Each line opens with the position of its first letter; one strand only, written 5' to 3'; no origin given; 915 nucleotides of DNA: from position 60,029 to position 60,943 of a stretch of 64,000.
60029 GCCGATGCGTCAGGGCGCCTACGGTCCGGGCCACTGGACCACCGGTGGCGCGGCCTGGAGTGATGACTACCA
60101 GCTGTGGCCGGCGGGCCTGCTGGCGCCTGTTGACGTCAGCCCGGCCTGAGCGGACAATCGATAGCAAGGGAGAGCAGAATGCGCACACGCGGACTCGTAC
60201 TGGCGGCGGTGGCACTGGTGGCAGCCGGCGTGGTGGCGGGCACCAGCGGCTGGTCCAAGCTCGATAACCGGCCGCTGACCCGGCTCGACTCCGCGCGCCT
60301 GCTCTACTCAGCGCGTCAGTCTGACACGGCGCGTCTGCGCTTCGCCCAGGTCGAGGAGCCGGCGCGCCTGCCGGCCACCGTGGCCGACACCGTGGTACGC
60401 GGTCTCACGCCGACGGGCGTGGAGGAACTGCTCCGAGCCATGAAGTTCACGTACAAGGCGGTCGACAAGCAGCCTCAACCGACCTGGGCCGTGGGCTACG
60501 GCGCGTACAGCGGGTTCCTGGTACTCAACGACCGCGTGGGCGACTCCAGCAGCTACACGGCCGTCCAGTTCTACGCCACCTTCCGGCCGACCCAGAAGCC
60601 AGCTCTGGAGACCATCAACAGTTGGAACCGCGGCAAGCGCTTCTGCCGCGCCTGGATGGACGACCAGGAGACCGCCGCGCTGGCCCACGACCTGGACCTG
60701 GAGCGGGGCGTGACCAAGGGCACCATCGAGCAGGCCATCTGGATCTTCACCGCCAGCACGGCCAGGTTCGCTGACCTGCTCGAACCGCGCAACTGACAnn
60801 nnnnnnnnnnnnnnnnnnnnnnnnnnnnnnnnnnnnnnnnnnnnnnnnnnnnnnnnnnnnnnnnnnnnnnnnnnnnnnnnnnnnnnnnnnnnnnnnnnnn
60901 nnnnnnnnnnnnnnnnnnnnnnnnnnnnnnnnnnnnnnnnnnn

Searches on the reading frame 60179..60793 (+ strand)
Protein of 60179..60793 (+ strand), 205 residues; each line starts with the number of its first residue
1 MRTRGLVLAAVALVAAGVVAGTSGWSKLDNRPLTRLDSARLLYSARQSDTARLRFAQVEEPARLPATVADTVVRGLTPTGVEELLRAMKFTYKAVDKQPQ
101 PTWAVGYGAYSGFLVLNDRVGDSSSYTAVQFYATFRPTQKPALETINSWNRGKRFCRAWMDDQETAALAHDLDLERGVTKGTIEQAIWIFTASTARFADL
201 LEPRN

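Call 48: search_protein_families(library=pfam, proteins=[window:60179-60793:+], max_evalue=0.001)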
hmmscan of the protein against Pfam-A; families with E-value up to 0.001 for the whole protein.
window:60179-60793:+ (205 aa): 1 family
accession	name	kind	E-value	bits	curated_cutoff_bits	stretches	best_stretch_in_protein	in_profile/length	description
PF10722.14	YbjN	-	3.6e-15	56.8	22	1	79-202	3-125/126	Putative bacterial sensory transduction regulator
